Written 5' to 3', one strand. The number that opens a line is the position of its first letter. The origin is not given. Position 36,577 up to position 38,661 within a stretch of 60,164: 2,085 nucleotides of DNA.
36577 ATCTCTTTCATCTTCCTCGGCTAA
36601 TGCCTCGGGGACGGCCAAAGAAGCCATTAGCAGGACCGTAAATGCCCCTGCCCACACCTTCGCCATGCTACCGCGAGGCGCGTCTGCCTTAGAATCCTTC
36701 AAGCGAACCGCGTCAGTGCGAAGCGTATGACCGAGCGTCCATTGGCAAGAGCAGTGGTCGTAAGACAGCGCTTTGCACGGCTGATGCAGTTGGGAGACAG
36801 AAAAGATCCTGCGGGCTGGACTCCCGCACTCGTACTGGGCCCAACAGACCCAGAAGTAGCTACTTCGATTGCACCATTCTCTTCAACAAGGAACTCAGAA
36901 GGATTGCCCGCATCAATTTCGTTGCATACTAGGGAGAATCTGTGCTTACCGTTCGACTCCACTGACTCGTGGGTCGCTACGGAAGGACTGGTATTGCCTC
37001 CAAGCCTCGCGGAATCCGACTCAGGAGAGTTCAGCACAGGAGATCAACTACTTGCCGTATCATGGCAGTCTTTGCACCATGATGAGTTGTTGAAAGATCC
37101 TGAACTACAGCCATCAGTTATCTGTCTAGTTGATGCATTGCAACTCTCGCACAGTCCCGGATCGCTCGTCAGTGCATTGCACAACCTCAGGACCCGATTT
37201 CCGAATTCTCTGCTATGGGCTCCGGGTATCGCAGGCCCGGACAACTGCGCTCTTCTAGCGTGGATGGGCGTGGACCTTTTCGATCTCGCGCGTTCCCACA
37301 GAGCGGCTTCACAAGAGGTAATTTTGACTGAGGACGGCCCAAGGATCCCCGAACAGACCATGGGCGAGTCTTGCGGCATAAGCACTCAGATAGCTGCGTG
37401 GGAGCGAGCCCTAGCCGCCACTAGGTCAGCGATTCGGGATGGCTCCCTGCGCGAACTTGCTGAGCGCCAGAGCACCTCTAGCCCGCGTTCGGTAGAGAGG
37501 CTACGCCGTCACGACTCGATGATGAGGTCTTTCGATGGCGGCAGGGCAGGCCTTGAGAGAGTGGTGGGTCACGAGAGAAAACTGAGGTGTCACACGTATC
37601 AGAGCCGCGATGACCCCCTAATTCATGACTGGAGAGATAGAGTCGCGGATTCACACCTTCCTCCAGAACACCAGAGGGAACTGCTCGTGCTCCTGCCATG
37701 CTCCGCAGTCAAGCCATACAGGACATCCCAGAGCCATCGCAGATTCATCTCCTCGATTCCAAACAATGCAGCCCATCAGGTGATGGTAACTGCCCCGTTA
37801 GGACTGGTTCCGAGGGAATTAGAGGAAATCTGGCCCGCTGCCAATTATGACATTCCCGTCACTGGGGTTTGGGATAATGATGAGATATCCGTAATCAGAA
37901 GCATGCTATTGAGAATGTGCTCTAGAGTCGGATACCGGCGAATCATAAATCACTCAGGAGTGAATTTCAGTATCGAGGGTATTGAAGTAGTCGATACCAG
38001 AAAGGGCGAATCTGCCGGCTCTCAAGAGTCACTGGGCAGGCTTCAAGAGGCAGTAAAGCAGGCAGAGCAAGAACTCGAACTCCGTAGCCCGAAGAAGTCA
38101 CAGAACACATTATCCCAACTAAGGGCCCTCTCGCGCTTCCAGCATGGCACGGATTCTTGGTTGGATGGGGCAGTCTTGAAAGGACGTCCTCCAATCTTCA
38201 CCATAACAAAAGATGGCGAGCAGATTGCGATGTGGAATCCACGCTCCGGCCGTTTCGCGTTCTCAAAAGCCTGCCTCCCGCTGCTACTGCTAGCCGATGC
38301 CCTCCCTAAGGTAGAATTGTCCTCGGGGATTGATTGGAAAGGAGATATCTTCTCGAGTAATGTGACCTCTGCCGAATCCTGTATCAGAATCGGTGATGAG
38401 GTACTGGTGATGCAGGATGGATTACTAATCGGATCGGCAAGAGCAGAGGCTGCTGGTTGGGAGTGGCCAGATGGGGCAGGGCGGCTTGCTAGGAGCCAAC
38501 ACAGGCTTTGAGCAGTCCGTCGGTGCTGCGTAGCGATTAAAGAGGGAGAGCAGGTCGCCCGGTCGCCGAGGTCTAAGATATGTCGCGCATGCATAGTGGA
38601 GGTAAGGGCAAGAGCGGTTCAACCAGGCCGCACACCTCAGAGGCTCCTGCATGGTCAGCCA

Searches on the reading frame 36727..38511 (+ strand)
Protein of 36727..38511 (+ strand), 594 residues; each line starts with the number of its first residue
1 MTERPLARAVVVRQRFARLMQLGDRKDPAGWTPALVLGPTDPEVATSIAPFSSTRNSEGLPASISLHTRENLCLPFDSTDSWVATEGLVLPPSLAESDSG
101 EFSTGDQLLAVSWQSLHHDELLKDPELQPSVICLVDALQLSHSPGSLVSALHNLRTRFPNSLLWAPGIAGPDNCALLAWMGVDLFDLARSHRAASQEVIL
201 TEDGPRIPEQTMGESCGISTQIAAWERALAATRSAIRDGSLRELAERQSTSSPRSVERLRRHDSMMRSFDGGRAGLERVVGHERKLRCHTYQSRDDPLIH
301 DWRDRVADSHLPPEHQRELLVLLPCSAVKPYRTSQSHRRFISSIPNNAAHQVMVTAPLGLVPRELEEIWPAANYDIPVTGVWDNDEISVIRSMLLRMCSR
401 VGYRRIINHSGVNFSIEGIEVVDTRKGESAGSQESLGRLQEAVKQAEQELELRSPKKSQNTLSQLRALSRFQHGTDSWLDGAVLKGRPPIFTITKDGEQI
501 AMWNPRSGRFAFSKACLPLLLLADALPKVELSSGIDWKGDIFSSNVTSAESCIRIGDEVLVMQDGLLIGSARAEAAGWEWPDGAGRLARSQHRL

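Call 54: search_protein_families(library=pfam, proteins=[window:36727-38511:+], max_evalue=0.0001)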
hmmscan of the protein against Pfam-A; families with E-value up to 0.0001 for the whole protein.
window:36727-38511:+ (594 aa): 1 family
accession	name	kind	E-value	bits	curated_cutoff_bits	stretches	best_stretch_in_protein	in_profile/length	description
PF17884.7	DUF5591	-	1.3e-38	132.6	26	1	299-442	1-149/150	Domain of unknown function (DUF5591)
